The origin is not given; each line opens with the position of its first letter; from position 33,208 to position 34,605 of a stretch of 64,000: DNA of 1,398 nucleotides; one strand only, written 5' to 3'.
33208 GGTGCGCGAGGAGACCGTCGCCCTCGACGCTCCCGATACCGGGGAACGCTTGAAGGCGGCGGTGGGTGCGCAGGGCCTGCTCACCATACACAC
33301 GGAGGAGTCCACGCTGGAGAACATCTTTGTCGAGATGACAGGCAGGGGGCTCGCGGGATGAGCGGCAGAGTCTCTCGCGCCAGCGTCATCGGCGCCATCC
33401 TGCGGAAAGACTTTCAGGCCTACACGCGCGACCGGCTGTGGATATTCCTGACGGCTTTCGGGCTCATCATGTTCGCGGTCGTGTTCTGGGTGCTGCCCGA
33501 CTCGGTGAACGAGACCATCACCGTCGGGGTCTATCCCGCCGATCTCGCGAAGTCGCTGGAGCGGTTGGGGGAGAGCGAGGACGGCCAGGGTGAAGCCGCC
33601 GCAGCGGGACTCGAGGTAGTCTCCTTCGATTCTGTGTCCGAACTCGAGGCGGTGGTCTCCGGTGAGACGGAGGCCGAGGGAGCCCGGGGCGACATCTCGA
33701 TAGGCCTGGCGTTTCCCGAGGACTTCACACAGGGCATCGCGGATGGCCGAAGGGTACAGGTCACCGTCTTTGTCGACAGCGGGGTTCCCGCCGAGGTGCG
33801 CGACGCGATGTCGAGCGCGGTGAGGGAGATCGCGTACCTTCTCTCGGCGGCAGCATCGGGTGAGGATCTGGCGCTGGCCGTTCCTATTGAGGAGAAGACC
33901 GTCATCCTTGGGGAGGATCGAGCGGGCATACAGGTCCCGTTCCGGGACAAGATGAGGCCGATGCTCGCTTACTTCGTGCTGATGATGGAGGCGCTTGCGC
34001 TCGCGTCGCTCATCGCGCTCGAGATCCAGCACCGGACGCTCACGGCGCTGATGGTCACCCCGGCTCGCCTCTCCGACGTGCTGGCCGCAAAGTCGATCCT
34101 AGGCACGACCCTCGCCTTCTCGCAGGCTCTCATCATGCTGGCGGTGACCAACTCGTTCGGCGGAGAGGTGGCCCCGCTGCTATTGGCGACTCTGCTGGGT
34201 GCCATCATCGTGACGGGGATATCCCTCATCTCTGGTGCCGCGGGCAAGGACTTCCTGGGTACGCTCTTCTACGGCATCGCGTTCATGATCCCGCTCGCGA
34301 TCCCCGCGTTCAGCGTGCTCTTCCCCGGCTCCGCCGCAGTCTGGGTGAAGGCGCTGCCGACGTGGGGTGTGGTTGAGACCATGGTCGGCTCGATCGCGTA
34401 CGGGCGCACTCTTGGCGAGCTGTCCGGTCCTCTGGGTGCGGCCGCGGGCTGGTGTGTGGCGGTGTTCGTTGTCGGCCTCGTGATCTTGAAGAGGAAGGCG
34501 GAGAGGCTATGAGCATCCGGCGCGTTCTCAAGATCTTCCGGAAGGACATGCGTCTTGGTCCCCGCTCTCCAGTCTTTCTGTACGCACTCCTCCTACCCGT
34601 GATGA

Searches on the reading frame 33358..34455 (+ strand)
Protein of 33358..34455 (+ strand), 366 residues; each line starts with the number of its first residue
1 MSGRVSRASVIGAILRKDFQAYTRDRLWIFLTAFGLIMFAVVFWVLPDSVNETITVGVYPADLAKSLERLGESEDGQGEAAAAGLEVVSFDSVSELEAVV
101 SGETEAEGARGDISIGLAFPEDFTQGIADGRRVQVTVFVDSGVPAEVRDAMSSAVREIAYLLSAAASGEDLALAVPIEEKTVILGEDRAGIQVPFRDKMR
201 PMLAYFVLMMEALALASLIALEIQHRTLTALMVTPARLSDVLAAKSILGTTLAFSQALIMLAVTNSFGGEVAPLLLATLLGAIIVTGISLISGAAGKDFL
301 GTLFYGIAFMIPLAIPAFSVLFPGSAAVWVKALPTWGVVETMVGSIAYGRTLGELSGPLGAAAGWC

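Call 50: search_protein_families(library=pfam, proteins=[window:33358-34455:+], max_evalue=0.0001)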
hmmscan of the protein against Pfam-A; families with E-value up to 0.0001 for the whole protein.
window:33358-34455:+ (366 aa): 3 families
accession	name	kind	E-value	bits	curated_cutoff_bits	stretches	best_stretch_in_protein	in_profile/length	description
PF12698.13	ABC2_membrane_3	-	1.8e-15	57.3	31.6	1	27-359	3-331/347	ABC-2 family transporter protein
PF12679.13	ABC2_membrane_2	-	3.7e-08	33.4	27.2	1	13-313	2-165/283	ABC-2 family transporter protein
PF24686.1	FLQE3_permease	-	1.4e-06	28.6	60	1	215-319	62-163/232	Fluoroquinolones export permease protein family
